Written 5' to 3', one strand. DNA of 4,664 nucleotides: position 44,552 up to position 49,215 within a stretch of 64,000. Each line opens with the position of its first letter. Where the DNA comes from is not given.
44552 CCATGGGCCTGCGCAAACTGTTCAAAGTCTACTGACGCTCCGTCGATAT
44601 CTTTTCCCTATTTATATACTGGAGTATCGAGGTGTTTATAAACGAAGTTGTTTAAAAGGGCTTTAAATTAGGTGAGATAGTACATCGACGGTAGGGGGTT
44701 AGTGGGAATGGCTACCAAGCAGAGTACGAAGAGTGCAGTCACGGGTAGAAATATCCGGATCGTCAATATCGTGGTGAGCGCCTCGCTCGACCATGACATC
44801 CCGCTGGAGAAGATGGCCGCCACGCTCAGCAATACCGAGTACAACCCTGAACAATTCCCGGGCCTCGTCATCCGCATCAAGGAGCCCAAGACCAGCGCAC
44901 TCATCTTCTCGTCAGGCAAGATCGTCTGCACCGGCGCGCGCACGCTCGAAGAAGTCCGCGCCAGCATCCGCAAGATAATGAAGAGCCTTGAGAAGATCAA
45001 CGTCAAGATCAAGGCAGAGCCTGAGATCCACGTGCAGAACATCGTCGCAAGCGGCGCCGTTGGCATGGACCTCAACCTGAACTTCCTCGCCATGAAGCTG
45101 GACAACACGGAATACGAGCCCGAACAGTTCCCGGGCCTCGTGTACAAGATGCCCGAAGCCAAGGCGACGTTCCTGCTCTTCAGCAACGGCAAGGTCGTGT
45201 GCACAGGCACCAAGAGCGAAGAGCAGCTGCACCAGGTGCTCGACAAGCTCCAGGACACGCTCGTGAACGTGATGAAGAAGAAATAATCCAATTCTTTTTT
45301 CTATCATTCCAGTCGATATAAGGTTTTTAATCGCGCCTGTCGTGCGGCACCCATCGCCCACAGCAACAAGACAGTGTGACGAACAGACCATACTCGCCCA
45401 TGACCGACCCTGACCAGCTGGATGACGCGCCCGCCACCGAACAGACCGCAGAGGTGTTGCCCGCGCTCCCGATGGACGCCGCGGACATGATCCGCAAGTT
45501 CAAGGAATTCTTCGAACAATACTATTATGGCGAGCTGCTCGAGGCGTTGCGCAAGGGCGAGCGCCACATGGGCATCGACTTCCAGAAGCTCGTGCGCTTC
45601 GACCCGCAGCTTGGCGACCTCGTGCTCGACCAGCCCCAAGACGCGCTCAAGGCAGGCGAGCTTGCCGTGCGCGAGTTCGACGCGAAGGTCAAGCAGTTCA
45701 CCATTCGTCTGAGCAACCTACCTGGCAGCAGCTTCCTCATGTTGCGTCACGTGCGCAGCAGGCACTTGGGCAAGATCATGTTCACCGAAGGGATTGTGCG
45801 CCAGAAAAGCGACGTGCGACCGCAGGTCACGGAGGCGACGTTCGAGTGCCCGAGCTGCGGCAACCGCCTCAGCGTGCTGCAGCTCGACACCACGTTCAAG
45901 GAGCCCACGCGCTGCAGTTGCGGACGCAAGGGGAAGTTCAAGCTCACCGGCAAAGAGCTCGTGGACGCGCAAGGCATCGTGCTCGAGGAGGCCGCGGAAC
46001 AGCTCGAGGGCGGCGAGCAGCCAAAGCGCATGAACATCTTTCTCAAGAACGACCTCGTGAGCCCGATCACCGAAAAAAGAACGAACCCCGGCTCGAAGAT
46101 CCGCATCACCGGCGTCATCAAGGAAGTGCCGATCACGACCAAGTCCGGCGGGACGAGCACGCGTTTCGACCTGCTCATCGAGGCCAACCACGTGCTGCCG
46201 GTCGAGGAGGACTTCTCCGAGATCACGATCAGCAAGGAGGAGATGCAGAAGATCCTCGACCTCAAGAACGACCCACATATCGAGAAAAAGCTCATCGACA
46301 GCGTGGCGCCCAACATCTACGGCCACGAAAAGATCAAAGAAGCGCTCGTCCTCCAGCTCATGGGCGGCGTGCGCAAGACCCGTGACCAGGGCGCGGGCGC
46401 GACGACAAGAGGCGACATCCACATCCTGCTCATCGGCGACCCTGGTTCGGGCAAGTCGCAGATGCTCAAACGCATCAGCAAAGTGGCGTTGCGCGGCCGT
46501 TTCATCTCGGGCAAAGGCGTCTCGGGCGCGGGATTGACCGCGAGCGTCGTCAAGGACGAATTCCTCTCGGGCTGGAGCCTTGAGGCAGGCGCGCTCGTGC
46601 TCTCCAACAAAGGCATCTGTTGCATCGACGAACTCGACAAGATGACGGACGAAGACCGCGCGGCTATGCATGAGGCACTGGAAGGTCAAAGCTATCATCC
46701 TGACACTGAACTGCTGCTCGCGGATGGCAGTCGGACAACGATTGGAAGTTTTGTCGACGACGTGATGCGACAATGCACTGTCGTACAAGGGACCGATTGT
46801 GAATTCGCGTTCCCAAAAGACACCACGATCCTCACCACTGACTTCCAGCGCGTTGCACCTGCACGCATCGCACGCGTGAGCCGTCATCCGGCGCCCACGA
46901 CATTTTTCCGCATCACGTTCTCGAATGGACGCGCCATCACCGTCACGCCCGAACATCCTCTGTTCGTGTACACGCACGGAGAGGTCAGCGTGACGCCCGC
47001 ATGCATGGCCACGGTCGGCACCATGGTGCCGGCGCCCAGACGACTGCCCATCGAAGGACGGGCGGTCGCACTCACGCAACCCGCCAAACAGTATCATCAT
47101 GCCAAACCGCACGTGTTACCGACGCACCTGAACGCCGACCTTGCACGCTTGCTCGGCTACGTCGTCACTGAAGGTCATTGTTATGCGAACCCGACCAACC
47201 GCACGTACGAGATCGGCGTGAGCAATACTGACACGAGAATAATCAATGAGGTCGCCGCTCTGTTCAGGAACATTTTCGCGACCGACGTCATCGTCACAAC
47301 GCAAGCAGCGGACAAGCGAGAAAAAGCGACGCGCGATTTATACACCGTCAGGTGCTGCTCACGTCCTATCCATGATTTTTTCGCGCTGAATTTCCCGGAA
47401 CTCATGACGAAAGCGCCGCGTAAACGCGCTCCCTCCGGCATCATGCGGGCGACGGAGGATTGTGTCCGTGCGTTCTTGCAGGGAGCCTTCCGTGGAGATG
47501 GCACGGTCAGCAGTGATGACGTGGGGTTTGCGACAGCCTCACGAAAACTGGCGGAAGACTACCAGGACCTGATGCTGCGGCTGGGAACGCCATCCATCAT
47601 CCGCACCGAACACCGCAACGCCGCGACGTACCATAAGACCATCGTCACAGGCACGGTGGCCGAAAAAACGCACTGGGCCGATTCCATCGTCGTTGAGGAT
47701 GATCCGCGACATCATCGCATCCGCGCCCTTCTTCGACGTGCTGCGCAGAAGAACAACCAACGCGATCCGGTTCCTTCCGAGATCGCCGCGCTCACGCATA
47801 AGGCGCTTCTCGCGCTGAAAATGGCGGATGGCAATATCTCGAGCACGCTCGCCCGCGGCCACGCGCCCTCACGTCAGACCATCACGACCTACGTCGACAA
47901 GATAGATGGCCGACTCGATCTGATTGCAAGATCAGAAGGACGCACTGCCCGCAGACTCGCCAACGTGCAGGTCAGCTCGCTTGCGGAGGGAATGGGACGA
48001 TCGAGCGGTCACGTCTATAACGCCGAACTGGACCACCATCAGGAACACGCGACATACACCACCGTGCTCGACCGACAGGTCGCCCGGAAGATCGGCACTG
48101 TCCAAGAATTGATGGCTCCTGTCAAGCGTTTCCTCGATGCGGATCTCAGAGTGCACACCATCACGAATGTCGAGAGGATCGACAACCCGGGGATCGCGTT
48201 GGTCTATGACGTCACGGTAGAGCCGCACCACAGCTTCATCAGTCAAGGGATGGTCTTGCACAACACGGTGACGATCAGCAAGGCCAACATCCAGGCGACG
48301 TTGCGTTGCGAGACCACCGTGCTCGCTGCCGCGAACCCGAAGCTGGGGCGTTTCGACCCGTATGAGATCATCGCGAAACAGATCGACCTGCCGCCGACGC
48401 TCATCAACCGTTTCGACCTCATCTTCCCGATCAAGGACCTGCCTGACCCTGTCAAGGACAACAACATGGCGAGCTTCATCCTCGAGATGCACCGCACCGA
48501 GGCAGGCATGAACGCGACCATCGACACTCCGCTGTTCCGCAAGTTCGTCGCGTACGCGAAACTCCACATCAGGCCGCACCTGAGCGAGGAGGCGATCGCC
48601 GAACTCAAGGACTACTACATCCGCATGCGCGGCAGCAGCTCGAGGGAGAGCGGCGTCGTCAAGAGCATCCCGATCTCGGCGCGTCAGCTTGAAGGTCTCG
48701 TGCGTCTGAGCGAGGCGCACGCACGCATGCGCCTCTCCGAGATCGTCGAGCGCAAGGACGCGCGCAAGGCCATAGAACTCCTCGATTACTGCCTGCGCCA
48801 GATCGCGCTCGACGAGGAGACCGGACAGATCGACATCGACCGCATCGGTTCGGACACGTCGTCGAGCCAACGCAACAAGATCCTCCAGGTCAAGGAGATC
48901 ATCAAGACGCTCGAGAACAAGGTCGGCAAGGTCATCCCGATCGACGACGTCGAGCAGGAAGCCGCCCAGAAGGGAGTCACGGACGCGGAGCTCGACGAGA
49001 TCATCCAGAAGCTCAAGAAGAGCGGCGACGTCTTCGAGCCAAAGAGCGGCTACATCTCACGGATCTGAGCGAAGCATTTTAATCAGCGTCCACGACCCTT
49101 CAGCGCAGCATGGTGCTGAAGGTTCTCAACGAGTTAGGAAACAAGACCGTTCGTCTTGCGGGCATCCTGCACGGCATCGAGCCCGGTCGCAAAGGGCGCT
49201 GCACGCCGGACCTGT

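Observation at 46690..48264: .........-containing intein inside MCM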

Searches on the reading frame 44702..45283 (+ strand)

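Call 43: search_protein_families(library=pfam, proteins=[window:44702-45283:+], max_evalue=0.00001)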
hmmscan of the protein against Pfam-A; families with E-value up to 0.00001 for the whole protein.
window:44702-45283:+ (194 aa): 1 family
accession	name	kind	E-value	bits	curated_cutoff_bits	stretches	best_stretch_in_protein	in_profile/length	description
PF00352.27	TBP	-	2.4e-61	204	22.9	2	17-98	1-84/85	Transcription factor TFIID (or TATA-binding protein, TBP)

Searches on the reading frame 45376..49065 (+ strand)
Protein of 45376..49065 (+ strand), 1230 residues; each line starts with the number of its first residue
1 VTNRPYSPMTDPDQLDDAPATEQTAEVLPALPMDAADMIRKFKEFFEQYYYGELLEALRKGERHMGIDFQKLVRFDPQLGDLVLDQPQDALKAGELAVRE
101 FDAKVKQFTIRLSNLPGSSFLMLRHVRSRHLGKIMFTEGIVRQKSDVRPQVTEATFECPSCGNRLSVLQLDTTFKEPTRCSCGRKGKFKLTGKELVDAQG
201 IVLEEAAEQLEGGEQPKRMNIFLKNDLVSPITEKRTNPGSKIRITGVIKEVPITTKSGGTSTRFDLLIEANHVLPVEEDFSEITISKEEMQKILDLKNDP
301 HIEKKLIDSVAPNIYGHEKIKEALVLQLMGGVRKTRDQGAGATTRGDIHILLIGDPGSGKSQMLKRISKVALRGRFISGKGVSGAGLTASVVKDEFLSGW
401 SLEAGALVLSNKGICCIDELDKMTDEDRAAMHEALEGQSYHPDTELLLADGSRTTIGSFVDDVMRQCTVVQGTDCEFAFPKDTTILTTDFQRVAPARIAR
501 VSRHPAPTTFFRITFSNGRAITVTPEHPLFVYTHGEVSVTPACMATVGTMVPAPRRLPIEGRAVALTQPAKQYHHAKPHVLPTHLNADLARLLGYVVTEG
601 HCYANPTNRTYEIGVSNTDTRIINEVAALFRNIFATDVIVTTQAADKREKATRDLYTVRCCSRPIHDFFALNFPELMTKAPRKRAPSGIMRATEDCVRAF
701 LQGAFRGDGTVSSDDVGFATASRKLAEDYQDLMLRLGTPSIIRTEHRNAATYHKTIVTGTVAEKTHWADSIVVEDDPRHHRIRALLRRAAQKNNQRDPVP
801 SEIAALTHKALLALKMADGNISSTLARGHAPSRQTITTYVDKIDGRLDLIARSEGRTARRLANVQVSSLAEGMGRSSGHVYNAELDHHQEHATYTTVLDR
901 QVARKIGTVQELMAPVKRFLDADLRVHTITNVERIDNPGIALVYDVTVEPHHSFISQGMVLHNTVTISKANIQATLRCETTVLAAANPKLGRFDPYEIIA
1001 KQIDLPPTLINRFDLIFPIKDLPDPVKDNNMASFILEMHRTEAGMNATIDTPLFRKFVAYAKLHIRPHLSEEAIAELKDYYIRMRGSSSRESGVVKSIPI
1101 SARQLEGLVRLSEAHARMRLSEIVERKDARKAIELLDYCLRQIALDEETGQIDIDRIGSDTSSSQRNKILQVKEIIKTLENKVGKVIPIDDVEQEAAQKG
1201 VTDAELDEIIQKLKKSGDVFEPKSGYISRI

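Call 4: search_protein_families(library=pfam, proteins=[window:45376-49065:+], max_evalue=0.1)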
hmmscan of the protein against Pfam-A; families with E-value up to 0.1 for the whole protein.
window:45376-49065:+ (1230 aa): 13 families
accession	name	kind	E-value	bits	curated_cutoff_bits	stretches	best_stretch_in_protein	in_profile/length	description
PF00493.29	MCM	-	3.7e-81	272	23.3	2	290-439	2-149/224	MCM P-loop domain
PF17855.7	MCM_lid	-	7.2e-26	90.9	27.4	1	1053-1139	2-86/87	MCM AAA-lid domain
PF17207.9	MCM_OB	-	6.8e-23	81.2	24.8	1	123-251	2-125/126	MCM OB domain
PF14528.11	LAGLIDADG_3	-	1.2e-19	70.7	22.5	2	695-762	1-74/82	LAGLIDADG-like domain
PF14890.11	Intein_splicing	-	6.1e-14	52.5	35.8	1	481-963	37-155/155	Intein splicing domain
PF14551.11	MCM_N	-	5e-07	30.5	24.9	1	40-105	2-76/95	MCM N-terminal domain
PF21120.3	MCM_WH_arc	-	1.1e-06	29.1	26.1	1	1168-1227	2-62/63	Archaeal MCM, winged-helix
PF07728.20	AAA_5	-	3.5e-06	27.5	22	1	349-443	1-98/139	AAA domain (dynein-related subfamily)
PF01078.27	Mg_chelatase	-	0.00053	19.9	20.3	0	345-370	20-45/207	Magnesium chelatase, subunit ChlI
PF00004.35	AAA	-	0.0024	18.7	21.2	1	350-428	1-74/131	ATPase family associated with various cellular activities (AAA)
PF13191.12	AAA_16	-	0.0081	17.1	32.6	1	349-403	26-85/167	AAA ATPase domain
PF13238.12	AAA_18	-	0.044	14.7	29.4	0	350-440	1-68/128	AAA domain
PF21100.3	MCM_C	-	0.084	13.2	27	0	1165-1219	3-53/64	MCM protein C-terminal winged helix-turn-helix domain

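Call 6: search_protein_families(library=ncbifam, proteins=[window:45376-49065:+], max_evalue=0.1)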
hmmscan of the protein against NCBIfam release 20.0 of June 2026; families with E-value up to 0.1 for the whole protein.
window:45376-49065:+ (1230 aa): 18 families
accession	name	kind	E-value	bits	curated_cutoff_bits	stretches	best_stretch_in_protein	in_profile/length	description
NF040949.1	minchrom_main_MCM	domain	7.7e-206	685.4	940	2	36-439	6-416/682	minichromosome maintenance protein MCM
NF011491.0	PRK14898.1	equivalog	3.7e-20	71.6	783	1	454-823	94-460/860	DNA-directed RNA polymerase subunit A''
NF005852.0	PRK07773.1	equivalog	1.1e-13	50.4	780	2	509-826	452-752/886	replicative DNA helicase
NF045703.1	rSAM_Tes_intein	exception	5.4e-12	44.3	1700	2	469-548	190-269/1040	tetraether lipid synthase Tes, intein-containing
TIGR01445.1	intein_Nterm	domain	1.7e-11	44.9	24.5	1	441-531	3-83/83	intein N-terminal splicing region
NF011287.0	PRK14698.1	equivalog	6.7e-10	37.6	1238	1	511-760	313-551/1017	V-type ATP synthase subunit A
NF003157.0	PRK04132.1-2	equivalog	1.1e-09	36.8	1103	1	583-773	166-343/864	replication factor C small subunit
NF006207.0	PRK08332.1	equivalog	9.8e-09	33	2400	2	670-756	1070-1156/1684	vitamin B12-dependent ribonucleotide reductase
NF011303.0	PRK14715.1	equivalog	5.1e-08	30.5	1585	1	589-737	1120-1257/1627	DNA-directed DNA polymerase II large subunit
NF011302.0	PRK14714.1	equivalog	2.4e-07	28.7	1791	1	432-626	925-1096/1350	DNA-directed DNA polymerase II large subunit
NF003159.0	PRK04132.1-4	equivalog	1.2e-05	23.6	999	1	576-744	166-312/852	replication factor C small subunit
TIGR01443.1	intein_Cterm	domain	0.0002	21.5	15.6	1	943-964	2-24/24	intein C-terminal splicing region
NF003158.0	PRK04132.1-3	equivalog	0.0004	17.6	1750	1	897-978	1189-1270/1437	replication factor C small subunit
NF038162.1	RtcB_rel_intein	exception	0.00058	17.9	1150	1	897-964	513-579/961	intein-containing RtcB family protein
TIGR00764.1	lon_rel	equivalog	0.0048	15.5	516.6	0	348-369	38-59/608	ATP-dependent protease LonB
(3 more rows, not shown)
